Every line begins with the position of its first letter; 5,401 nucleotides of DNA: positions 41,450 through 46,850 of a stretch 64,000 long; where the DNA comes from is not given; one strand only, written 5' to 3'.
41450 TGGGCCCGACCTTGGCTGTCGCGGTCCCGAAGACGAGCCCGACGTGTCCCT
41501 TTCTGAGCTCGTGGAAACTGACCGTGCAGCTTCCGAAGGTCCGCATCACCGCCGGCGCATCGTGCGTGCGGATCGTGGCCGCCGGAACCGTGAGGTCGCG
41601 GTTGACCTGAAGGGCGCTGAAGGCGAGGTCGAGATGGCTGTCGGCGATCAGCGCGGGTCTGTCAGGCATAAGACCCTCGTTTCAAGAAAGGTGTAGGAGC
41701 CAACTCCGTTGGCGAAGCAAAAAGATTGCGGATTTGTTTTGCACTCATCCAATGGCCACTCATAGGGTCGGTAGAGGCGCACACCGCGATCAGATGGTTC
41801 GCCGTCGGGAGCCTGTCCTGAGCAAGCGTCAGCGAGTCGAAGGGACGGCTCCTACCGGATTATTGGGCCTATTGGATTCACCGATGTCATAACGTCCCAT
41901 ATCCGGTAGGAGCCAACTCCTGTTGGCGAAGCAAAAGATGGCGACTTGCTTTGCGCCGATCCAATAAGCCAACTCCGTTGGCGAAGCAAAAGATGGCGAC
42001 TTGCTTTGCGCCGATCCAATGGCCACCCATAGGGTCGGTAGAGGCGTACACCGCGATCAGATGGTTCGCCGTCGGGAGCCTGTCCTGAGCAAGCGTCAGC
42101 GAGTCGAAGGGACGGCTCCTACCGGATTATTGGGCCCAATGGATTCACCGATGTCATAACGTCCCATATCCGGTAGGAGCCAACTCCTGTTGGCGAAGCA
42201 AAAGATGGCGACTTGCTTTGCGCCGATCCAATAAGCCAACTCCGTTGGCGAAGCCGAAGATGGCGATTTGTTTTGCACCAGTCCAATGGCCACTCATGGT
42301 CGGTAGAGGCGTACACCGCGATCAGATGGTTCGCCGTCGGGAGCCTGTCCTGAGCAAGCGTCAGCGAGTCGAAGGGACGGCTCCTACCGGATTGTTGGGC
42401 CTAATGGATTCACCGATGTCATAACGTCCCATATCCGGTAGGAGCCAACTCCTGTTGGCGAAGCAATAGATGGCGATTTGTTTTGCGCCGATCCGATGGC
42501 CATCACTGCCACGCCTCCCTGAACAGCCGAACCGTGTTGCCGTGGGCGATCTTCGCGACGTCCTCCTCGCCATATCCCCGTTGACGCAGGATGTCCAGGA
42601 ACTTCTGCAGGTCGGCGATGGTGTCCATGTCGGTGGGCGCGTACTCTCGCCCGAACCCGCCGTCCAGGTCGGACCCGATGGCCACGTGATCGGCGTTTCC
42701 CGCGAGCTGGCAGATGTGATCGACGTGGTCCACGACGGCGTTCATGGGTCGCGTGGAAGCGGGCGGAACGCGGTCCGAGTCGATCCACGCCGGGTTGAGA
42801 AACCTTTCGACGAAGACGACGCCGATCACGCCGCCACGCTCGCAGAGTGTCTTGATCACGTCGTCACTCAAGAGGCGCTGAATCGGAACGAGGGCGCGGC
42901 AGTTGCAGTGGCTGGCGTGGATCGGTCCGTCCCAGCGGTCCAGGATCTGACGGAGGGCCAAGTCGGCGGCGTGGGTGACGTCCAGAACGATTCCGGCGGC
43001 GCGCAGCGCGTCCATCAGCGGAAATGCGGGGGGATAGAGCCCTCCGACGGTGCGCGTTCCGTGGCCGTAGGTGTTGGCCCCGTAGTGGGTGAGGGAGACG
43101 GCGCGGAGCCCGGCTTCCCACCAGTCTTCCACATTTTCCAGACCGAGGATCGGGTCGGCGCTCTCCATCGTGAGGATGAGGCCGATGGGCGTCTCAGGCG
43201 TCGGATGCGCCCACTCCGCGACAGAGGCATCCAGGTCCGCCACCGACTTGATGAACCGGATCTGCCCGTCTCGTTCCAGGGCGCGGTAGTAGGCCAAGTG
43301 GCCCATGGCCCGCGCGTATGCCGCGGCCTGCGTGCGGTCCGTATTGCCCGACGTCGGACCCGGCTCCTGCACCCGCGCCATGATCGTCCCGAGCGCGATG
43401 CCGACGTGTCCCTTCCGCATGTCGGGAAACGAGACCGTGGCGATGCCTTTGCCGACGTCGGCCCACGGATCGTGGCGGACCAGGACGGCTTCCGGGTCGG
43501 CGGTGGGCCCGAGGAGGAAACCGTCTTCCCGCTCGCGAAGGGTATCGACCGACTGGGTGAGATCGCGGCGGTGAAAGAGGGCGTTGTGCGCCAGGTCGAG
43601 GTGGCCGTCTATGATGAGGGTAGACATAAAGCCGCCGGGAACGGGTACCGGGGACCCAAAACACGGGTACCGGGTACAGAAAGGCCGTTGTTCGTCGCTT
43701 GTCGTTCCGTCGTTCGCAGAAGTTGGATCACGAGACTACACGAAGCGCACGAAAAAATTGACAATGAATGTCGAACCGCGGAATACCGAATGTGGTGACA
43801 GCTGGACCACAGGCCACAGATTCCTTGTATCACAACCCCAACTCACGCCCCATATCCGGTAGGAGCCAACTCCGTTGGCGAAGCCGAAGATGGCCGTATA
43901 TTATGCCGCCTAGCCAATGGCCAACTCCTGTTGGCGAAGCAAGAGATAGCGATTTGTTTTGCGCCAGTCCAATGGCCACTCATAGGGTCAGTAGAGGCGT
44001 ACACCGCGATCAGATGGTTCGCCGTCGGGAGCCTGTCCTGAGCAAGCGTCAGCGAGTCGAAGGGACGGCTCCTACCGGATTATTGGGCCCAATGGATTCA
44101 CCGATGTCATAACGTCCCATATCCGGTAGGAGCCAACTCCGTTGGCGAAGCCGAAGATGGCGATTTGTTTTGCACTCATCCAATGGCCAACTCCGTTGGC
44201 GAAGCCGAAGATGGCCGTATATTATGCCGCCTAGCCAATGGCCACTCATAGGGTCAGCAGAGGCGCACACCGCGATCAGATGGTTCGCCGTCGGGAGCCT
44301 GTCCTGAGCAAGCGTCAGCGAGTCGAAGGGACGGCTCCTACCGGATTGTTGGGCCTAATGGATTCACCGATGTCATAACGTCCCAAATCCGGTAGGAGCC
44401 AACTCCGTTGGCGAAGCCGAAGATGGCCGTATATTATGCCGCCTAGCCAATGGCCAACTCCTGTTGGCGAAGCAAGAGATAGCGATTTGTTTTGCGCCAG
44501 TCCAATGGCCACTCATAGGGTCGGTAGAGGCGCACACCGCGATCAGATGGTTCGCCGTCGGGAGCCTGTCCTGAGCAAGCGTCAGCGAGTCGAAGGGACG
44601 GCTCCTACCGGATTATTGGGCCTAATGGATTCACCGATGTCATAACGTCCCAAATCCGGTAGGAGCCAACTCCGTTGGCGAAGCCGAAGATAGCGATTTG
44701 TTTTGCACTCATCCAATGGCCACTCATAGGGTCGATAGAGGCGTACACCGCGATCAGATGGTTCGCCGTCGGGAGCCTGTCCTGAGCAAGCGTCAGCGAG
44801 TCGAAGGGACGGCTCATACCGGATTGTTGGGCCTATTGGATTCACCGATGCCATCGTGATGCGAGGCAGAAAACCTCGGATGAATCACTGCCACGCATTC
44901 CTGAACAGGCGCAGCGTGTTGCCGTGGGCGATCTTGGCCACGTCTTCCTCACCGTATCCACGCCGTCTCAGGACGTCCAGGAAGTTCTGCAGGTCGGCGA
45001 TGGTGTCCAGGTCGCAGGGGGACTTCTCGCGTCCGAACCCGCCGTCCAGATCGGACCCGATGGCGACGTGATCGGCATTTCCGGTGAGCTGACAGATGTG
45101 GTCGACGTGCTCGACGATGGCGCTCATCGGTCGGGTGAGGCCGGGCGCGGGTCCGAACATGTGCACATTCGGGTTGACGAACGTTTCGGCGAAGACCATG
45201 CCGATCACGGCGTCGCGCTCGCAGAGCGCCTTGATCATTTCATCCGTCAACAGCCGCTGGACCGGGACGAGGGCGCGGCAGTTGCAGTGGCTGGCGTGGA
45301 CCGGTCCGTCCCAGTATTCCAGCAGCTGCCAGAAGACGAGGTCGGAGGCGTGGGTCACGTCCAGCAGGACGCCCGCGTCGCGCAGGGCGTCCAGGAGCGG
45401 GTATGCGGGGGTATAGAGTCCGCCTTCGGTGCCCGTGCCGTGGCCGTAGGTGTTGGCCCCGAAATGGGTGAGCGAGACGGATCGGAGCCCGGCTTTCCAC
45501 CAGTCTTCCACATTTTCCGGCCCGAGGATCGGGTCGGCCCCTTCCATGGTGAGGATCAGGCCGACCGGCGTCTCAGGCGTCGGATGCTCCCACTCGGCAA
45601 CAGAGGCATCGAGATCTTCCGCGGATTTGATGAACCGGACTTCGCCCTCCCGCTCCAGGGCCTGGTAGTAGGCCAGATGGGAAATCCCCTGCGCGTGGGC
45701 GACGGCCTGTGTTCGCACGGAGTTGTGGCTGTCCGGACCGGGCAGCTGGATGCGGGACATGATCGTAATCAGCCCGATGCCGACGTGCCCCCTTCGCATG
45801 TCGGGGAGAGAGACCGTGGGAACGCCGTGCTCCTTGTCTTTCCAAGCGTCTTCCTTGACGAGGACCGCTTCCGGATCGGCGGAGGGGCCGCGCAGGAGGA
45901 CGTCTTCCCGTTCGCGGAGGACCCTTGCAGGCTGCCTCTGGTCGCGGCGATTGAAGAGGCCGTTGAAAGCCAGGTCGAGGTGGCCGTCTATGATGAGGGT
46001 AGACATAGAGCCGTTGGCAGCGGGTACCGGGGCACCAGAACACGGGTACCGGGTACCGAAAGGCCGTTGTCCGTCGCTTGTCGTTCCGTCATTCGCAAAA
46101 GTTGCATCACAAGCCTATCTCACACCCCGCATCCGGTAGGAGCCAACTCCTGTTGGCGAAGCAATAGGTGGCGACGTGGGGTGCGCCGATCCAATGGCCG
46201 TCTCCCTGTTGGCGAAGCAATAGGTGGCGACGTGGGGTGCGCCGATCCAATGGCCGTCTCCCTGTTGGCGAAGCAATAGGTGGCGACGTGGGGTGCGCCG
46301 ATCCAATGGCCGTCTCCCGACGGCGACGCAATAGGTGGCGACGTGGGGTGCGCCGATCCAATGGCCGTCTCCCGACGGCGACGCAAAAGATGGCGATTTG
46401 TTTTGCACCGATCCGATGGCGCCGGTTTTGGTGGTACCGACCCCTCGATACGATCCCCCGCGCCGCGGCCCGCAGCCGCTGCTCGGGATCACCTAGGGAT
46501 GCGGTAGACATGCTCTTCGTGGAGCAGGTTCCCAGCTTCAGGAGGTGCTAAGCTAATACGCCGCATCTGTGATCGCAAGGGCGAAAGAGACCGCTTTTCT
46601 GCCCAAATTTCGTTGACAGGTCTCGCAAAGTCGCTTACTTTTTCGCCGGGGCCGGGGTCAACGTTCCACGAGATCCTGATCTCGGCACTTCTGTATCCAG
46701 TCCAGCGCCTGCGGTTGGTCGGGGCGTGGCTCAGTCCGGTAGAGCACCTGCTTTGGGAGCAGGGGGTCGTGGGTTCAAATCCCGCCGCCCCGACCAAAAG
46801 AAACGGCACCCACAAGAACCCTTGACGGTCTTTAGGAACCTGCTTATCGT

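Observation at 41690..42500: Internal structure of the S/L units: a 14-bp-stem hairpin and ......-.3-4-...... palindromes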

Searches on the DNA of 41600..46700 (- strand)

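Call 13: search_rna_families(source=window, start=41600, end=46700, threshold=evalue, max_evalue=5)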
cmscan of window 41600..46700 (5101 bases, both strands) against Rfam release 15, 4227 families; matches with E-value up to 5: 1.
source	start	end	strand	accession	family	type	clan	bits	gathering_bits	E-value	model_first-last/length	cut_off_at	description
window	43142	43207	+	RF01276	sR53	Gene; snRNA; snoRNA; CD-box;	-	15.3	49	4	1-60/60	no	Small nucleolar RNA sR53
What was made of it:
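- On Any curated RNA family (Rfam 15): Nothing relevant appears up to E = 5 in 41600-46700 (call 13).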

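Call 92: search_rna_families(sources=[L009, L018], threshold=gathering)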
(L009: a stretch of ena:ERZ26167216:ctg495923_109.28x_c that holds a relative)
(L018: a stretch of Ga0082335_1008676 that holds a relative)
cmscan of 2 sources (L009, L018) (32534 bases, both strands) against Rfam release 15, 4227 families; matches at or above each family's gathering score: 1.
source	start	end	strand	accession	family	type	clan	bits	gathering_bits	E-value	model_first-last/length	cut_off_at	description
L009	7785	7858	-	RF00005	tRNA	Gene; tRNA;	CL00001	67.3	29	8.9e-13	1-71/71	no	tRNA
